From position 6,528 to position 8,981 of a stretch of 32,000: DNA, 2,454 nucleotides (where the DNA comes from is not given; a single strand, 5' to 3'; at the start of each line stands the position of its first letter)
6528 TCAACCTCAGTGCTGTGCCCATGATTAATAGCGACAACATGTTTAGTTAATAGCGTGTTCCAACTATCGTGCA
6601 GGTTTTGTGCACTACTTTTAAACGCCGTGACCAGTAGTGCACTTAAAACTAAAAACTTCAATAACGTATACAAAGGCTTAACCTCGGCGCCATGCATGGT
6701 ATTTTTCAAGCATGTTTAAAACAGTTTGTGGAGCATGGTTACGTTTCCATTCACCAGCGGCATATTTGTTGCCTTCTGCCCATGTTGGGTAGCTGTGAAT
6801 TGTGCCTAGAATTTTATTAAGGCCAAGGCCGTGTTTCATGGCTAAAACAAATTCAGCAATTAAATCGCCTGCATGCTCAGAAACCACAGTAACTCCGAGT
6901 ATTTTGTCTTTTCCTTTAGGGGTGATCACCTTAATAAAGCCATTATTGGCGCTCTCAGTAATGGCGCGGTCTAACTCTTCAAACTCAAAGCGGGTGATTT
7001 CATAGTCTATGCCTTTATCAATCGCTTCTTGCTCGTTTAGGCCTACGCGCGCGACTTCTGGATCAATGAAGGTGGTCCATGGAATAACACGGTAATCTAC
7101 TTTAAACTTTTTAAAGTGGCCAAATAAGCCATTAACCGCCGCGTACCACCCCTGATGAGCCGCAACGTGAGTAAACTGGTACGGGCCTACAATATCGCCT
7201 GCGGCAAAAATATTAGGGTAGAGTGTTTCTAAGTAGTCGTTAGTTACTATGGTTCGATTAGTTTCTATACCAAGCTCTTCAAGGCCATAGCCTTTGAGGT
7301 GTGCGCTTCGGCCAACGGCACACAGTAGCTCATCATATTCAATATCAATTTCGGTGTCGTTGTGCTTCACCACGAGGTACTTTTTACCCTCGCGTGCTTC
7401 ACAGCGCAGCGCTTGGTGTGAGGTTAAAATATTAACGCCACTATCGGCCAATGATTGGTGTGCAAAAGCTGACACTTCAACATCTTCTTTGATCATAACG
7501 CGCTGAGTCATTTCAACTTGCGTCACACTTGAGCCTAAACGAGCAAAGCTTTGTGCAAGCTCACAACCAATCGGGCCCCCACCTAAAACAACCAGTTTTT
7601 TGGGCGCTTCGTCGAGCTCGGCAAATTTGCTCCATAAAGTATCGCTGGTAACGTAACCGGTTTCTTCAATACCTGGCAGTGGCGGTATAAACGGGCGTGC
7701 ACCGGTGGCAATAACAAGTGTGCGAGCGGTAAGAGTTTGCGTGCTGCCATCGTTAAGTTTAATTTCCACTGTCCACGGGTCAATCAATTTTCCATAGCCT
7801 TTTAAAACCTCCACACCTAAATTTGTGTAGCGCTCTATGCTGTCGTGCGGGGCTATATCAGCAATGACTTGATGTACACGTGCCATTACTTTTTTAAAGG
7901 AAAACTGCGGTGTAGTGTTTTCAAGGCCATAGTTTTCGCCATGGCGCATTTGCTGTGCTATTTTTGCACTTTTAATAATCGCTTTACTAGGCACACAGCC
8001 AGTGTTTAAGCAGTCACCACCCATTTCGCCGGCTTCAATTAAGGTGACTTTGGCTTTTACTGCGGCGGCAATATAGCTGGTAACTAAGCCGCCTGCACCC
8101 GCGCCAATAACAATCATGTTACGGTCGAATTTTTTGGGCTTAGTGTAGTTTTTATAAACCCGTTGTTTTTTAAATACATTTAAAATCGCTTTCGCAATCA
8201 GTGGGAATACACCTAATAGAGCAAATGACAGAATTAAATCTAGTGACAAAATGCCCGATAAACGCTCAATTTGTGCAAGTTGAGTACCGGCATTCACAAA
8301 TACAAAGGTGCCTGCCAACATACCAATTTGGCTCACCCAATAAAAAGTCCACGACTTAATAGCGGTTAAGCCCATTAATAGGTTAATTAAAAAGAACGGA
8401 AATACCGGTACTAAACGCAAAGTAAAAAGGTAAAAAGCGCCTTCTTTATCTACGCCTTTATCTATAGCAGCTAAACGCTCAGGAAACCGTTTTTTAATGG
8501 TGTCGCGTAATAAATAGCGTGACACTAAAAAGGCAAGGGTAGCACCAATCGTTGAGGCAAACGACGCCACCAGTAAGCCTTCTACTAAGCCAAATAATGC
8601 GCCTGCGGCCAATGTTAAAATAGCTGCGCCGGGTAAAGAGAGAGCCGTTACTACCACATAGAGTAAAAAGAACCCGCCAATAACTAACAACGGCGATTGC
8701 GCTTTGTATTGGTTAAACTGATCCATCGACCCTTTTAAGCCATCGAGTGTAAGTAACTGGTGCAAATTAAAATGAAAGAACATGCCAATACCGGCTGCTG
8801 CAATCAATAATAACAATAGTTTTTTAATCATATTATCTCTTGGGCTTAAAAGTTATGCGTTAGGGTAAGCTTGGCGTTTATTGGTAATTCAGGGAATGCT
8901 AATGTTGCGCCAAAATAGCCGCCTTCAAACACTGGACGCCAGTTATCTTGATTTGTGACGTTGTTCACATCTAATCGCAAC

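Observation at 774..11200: Eight-gene operon coupling a TonB-dependent receptor and a YnjBCD-like ABC importer to three lipid-related membrane enzymes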

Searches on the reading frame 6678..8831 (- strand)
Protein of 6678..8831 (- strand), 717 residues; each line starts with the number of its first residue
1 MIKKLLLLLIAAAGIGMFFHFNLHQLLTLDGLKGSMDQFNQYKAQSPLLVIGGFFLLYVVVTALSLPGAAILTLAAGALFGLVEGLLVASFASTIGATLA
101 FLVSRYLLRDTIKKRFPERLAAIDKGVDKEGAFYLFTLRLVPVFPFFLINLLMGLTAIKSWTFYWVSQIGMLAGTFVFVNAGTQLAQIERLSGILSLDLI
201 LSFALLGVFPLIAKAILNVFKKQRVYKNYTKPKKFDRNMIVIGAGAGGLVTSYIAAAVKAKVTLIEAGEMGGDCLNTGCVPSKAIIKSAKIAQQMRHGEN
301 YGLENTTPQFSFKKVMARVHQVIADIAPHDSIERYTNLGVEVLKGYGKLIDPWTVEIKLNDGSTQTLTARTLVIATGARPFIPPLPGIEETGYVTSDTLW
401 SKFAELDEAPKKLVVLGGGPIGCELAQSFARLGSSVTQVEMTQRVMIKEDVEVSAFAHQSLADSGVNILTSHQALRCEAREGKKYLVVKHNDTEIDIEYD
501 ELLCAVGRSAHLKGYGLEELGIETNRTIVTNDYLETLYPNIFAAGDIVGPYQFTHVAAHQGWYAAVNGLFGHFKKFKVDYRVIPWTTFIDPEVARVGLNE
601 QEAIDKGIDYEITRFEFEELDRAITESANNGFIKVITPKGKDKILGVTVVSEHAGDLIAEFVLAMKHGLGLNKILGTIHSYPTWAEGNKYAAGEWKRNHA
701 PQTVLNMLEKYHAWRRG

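Call 3: search_protein_families(library=pfam, proteins=[window:6678-8831:-], max_evalue=0.001)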
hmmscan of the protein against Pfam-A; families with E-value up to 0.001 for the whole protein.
window:6678-8831:- (717 aa): 10 families
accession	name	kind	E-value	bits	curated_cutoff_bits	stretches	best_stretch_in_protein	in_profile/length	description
PF07992.20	Pyr_redox_2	-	1.7e-60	205.4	26.1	1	238-561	2-291/291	Pyridine nucleotide-disulphide oxidoreductase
PF02852.28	Pyr_redox_dim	-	4.1e-30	104.6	25.3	1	583-689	1-107/110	Pyridine nucleotide-disulphide oxidoreductase, dimerisation domain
PF09335.16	VTT_dom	-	5.1e-25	88.8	33.9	1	70-183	4-122/123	VTT domain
PF00070.33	Pyr_redox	-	8e-18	65.2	22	1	412-484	1-73/82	Pyridine nucleotide-disulphide oxidoreductase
PF13738.12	Pyr_redox_3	-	2.9e-13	50.2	30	1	240-545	1-305/305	Pyridine nucleotide-disulphide oxidoreductase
PF01134.28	GIDA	-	8.6e-08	32.1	22.1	1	239-378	2-150/391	Glucose inhibited division protein A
PF13434.12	Lys_Orn_oxgnase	-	1.4e-07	31.5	21.3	1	353-463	132-240/339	L-lysine 6-monooxygenase/L-ornithine 5-monooxygenase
PF03486.20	HI0933_like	-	2.5e-06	27.5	50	0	238-272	2-36/244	HI0933-like protein Rossmann domain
PF13450.12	NAD_binding_8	-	7.2e-05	23.4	21.9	0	241-274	1-35/68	NAD(P)-binding Rossmann-like domain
PF01266.30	DAO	-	0.00012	22.2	27.9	0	240-271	3-35/353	FAD dependent oxidoreductase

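Call 4: search_protein_families(library=ncbifam, proteins=[window:6678-8831:-], max_evalue=0.001)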
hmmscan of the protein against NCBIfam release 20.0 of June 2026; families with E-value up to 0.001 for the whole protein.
window:6678-8831:- (717 aa): 54 families (the best 25 are shown)
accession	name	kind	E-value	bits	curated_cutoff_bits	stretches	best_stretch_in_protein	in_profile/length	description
NF004991.0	PRK06370.1-3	subfamily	3.3e-144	481.2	620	1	229-716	27-508/509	FAD-containing oxidoreductase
TIGR01350.1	lipoamide_DH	equivalog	9.5e-116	387.2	408.8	1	238-696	3-455/461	dihydrolipoyl dehydrogenase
TIGR02053.1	MerA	equivalog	4.7e-113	378.6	454.45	1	238-697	2-455/465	mercury(II) reductase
NF004943.0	PRK06292.2-1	equivalog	3.8e-93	312.8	432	1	238-692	5-452/456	dihydrolipoyl dehydrogenase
NF004947.0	PRK06292.2-5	equivalog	9e-93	311.7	592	1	238-698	5-461/474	dihydrolipoyl dehydrogenase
NF010311.1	PRK13748.1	subfamily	2.7e-85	287.3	600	1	231-696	92-549/560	mercury(II) reductase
NF004946.0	PRK06292.2-4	subfamily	6.9e-85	285.6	634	1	238-693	5-468/487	dihydrolipoyl dehydrogenase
NF004776.0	PRK06116.1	equivalog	1.5e-84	284.6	480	1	236-686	4-444/450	glutathione-disulfide reductase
NF003585.0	PRK05249.1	equivalog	6e-78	262.5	465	1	234-692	4-454/464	Si-specific NAD(P)(+) transhydrogenase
NF004945.0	PRK06292.2-3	equivalog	3.2e-77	260.4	494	1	233-691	2-448/457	dihydrolipoyl dehydrogenase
NF004992.0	PRK06370.1-4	equivalog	4.5e-77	259.4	629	1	234-686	4-446/459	FAD-containing oxidoreductase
NF005884.0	PRK07846.1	equivalog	1.4e-73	248.1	501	1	238-673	5-428/454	mycothione reductase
TIGR01424.1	gluta_reduc_2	equivalog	2.4e-73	247.2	606.05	1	235-686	1-440/446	glutathione-disulfide reductase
NF005883.0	PRK07845.1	equivalog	1.6e-71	241.6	479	1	238-686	4-450/466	NAD(P)H-quinone dehydrogenase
NF041853.1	hythiocyan_redase_MerA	equivalog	6.3e-68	229.6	650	1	238-686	5-432/440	hypothiocyanous acid reductase MerA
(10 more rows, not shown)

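Call 15: find_encoding_contigs(protein=window:6678-8831:-, flank=10000, max_places=6)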
Protein window:6678-8831:- (717 aa): 20 contigs read that carry it; 6 places shown.
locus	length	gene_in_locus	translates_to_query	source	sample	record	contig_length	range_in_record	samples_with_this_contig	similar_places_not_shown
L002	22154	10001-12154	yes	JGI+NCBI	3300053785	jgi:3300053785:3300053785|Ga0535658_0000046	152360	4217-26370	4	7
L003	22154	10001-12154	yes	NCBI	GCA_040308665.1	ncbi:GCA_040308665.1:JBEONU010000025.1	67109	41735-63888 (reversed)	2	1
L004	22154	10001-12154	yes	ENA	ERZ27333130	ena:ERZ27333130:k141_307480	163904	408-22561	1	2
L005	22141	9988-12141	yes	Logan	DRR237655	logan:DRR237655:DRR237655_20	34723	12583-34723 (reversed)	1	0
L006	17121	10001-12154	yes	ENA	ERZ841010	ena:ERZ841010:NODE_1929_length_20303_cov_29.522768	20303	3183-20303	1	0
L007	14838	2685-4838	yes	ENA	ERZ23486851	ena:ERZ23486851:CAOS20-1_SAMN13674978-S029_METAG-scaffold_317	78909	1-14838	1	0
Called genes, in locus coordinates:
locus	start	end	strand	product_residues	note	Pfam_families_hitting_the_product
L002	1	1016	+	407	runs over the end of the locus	PF13692:Glyco_trans_1_4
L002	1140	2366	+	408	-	PF06738:ThrE, PF12821:ThrE_2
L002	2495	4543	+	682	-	PF00930:DPPIV_N (faint), PF25174:Beta-prop_THOC3 (faint), PF02897:Peptidase_S9_N (faint), PF26549:Tricorn_N (weak), PF02129:Peptidase_S15 (faint), PF20434:BD-FAE, PF00326:Peptidase_S9, PF01738:DLH, +2 more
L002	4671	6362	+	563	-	PF00849:PseudoU_synth_2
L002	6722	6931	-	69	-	-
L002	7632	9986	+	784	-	PF07715:Plug, PF00593:TonB_dep_Rec_b-barrel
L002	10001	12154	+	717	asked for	PF09335:VTT_dom, PF01134:GIDA (faint), PF03486:HI0933_like (faint), PF07992:Pyr_redox_2, PF13738:Pyr_redox_3, PF13434:Lys_Orn_oxgnase (weak), PF00070:Pyr_redox, PF02852:Pyr_redox_dim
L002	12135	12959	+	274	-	PF04784:DUF547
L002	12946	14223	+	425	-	PF13416:SBP_bac_8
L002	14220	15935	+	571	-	PF00528:BPD_transp_1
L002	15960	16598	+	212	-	PF00005:ABC_tran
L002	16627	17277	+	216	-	PF01066:CDP-OH_P_transf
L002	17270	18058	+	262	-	PF04116:FA_hydroxylase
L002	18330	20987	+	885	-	PF00722:Glyco_hydro_16, PF26113:GH16_XgeA, PF18559:Exop_C (faint)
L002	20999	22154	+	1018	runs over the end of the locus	PF07715:Plug, PF00593:TonB_dep_Rec_b-barrel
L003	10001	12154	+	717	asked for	PF09335:VTT_dom, PF01134:GIDA (faint), PF03486:HI0933_like (faint), PF07992:Pyr_redox_2, PF13738:Pyr_redox_3, PF13434:Lys_Orn_oxgnase (weak), PF00070:Pyr_redox, PF02852:Pyr_redox_dim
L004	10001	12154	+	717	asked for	PF09335:VTT_dom, PF01134:GIDA (faint), PF03486:HI0933_like (faint), PF07992:Pyr_redox_2, PF13738:Pyr_redox_3, PF13434:Lys_Orn_oxgnase (weak), PF00070:Pyr_redox, PF02852:Pyr_redox_dim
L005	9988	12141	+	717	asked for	PF09335:VTT_dom, PF01134:GIDA (faint), PF03486:HI0933_like (faint), PF07992:Pyr_redox_2, PF13738:Pyr_redox_3, PF13434:Lys_Orn_oxgnase (weak), PF00070:Pyr_redox, PF02852:Pyr_redox_dim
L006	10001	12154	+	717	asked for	PF09335:VTT_dom, PF01134:GIDA (faint), PF03486:HI0933_like (faint), PF07992:Pyr_redox_2, PF13738:Pyr_redox_3, PF13434:Lys_Orn_oxgnase (weak), PF00070:Pyr_redox, PF02852:Pyr_redox_dim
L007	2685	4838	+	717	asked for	PF09335:VTT_dom, PF01134:GIDA (faint), PF03486:HI0933_like (faint), PF07992:Pyr_redox_2, PF13738:Pyr_redox_3, PF13434:Lys_Orn_oxgnase (weak), PF00070:Pyr_redox, PF02852:Pyr_redox_dim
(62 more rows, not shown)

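Call 18: search_solved_structures(query=window:6678-8831:-, max_evalue=1e-40)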
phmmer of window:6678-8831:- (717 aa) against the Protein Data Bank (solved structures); distinct sequences matched with E-value up to 1e-40: 69 (the best 60 are shown).
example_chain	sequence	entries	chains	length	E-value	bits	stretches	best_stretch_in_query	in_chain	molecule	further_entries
5x1y_B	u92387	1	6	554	2.2e-75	257.6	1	236-696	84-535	Mercuric reductase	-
1ebd_A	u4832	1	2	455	1.9e-71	244.6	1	238-686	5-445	DIHYDROLIPOAMIDE DEHYDROGENASE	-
4k8d_A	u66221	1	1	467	4.3e-67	230.2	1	239-696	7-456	Mercuric reductase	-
1zk7_A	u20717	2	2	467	4.5e-67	230.1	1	239-696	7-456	Mercuric reductase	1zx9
2eq6_A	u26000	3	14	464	2e-65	224.6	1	238-693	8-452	Pyruvate dehydrogenase complex, dihydrolipoamide dehydrogenase E3 component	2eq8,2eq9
4k7z_A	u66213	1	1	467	1.6e-64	221.7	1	239-696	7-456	Mercuric reductase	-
6uzi_A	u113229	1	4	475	3.9e-63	217.1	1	238-692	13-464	Dihydrolipoyl dehydrogenase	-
1dxl_A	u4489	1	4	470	1.8e-61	211.6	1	237-692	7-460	DIHYDROLIPOAMIDE DEHYDROGENASE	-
6i4s_A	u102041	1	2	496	2.5e-61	211.2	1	233-689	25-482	Dihydrolipoyl dehydrogenase, mitochondrial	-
7psc_A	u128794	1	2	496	3.7e-61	210.6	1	233-689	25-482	Dihydrolipoyl dehydrogenase, mitochondrial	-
3rnm_A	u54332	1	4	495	1.5e-60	208.5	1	233-689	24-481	Dihydrolipoyl dehydrogenase, mitochondrial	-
7zyt_A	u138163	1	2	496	1.8e-60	208.3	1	233-689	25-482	Dihydrolipoyl dehydrogenase, mitochondrial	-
6i4p_A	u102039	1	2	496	1.9e-60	208.2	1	233-689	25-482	Dihydrolipoyl dehydrogenase, mitochondrial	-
5nhg_A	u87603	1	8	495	2.5e-60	207.8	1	233-689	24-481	Dihydrolipoyl dehydrogenase, mitochondrial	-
6i4q_A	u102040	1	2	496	2.5e-60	207.8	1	233-689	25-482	Dihydrolipoyl dehydrogenase, mitochondrial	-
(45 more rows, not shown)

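Call 98: search_dna_similar(query=window:6678-8831:-, collection=plasmids, mode=protein, max_evalue=1e-30, max_rows=60, rows=best)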
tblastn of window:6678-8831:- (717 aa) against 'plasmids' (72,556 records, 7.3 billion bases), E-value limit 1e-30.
The search stops at 5000 records and this limit was reached: more records match than are counted here, and every count below describes the 5000 best-scoring records only.
Records with a match: at least 5000; places in all: 5698; records where one place covers at least 80% of the query: 91.
Best place of each record, by identity: 90-95% 5; 80-90% 1; 60-80% 6; <60% 4988.
By first word of the organism name: Klebsiella 1570; Escherichia 735; Salmonella 479; Enterobacter 367; Citrobacter 218; Rhizobium 141; Pseudomonas 141; Acinetobacter 105; Enterococcus 94; Burkholderia 73; and 216 more.
By predicted mobility (MOB-suite, as given by PLSDB): conjugative 2948; non-mobilizable 1237; mobilizable 815.
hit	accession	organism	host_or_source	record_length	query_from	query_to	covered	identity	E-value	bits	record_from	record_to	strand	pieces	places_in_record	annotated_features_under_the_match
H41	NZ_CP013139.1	Pseudoalteromonas sp. Bsw20308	seawater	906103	17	717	98%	91.3%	0e+0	1268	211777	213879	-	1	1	bifunctional TVP38/TMEM64 family protein/FAD-dependent oxidoreductase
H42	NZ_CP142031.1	Pseudoalteromonas sp. CuT4-3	whole organism,deep-sea sediment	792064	17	717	98%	91.2%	0e+0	1261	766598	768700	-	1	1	bifunctional TVP38/TMEM64 family protein/FAD-dependent oxidoreductase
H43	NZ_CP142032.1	Pseudoalteromonas sp. CuT4-3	whole organism,deep-sea sediment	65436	17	717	98%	91.2%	0e+0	1261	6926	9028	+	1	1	bifunctional TVP38/TMEM64 family protein/FAD-dependent oxidoreductase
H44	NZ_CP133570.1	Pseudoalteromonas sp. HL-AS1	sediment core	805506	17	717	98%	90.6%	0e+0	1250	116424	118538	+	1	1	FAD-dependent oxidoreductase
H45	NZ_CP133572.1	Pseudoalteromonas sp. HL-AS2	sediment core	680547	17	717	98%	90.6%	0e+0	1246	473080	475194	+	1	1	FAD-dependent oxidoreductase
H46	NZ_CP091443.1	Pseudoalteromonas sp. CF6-2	sediment,South Sea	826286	18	717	98%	84.6%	0e+0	1183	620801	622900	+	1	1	bifunctional TVP38/TMEM64 family protein/FAD-dependent oxidoreductase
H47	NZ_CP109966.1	Catenovulum adriaticum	algae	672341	18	716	97%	72.2%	0e+0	1021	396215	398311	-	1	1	bifunctional TVP38/TMEM64 family protein/FAD-dependent oxidoreductase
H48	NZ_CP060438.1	Pseudooceanicola algae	whole organism,marine macroalga Fucus ...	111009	25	717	97%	64.1%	0e+0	892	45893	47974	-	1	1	bifunctional TVP38/TMEM64 family protein/FAD-dependent oxidoreductase | CDP-alcohol phosphatidyltransferase family protein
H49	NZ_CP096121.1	Acinetobacter portensis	milking environment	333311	18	716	97%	62.1%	0e+0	868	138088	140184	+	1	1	bifunctional TVP38/TMEM64 family protein/FAD-dependent oxidoreductase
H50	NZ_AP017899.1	Sphingopyxis sp. FD7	-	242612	18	717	98%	62.0%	0e+0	872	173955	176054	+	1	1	bifunctional TVP38/TMEM64 family protein/FAD-dependent oxidoreductase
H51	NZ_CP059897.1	Ciceribacter thiooxidans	mixed culture,soil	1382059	17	717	98%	59.6%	0e+0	858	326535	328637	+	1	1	none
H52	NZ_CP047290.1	Falsirhodobacter algicola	Grateloupia sp.,single cell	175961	25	717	97%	59.2%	0e+0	833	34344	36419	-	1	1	bifunctional TVP38/TMEM64 family protein/FAD-dependent oxidoreductase | CDP-alcohol phosphatidyltransferase family protein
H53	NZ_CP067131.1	Paracoccus seriniphilus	cell culture,washing water of Bugula ...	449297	27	717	96%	58.7%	0e+0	806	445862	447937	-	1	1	bifunctional TVP38/TMEM64 family protein/FAD-dependent oxidoreductase | CDP-alcohol phosphatidyltransferase family protein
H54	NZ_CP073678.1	Cupriavidus sp. KK10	Isolate,A bacterial consortium from ...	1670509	18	717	98%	55.6%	0e+0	773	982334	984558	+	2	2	none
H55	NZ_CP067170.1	Paracoccus aestuarii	cell culture,isolated from tidal flat ...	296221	36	717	95%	56.5%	0e+0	744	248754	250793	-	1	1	bifunctional TVP38/TMEM64 family protein/FAD-dependent oxidoreductase | CDP-alcohol phosphatidyltransferase family protein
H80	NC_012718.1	Burkholderia glumae BGR1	-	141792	18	716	97%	52.8%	0e+0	706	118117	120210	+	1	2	bifunctional TVP38/TMEM64 family protein/FAD-dependent oxidoreductase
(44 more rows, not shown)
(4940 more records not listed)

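Call 99: get_annotated_region(hit=H80, flank=7000)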
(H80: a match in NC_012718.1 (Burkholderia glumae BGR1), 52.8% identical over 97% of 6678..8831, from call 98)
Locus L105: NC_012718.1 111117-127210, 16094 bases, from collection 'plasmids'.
description: Burkholderia glumae BGR1 plasmid bglu_2p, complete sequence
organism: Burkholderia glumae BGR1 (NCBI taxid 626418)
taxonomy: Bacteria; Pseudomonadota; Betaproteobacteria; Burkholderiales; Burkholderiaceae; Burkholderia; Burkholderia glumae; Burkholderia glumae BGR1
host: -; source: -; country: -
typing (MOB-suite, as given by PLSDB): non-mobilizable; replicon rep_cluster_439
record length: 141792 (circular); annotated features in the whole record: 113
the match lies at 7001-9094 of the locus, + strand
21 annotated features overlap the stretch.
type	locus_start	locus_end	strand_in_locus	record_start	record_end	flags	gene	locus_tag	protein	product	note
CDS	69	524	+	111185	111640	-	-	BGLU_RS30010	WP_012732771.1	DUF6789 family protein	-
CDS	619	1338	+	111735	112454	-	-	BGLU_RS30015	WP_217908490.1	TVP38/TMEM64 family protein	-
CDS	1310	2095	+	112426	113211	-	-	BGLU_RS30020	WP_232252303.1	hypothetical protein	-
CDS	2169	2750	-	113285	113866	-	-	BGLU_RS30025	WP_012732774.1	carboxymuconolactone decarboxylase family protein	-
CDS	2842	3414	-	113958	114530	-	-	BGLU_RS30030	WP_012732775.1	TetR/AcrR family transcriptional regulator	GO:0006355 - regulation of DNA-templated transcription [Evidence IEA]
CDS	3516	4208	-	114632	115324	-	-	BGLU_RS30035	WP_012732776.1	haloacid dehalogenase type II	GO:0006805 - xenobiotic metabolic process [Evidence IEA]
CDS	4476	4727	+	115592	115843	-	-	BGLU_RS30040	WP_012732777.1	DUF2282 domain-containing protein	-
CDS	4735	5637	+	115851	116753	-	-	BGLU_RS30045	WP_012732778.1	DUF692 domain-containing protein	-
CDS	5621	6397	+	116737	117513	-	-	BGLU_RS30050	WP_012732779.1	DNA-binding domain-containing protein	-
CDS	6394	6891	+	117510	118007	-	-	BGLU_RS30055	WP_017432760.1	DoxX family protein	-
CDS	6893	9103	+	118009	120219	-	-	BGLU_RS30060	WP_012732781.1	bifunctional TVP38/TMEM64 family protein/FAD-dependent oxidoreductase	-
CDS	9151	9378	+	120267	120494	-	-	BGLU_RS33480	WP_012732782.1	zf-HC2 domain-containing protein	-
CDS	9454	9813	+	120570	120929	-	-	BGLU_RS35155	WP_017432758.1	hypothetical protein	-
CDS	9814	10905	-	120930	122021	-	-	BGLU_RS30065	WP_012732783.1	FAD-dependent oxidoreductase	-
CDS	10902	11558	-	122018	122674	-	-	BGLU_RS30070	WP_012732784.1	TIGR04282 family arsenosugar biosynthesis glycosyltransferase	GO:0009058 - biosynthetic process [Evidence IEA]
CDS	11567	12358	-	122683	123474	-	-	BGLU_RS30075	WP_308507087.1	TIGR04283 family arsenosugar biosynthesis glycosyltransferase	GO:0009058 - biosynthetic process [Evidence IEA]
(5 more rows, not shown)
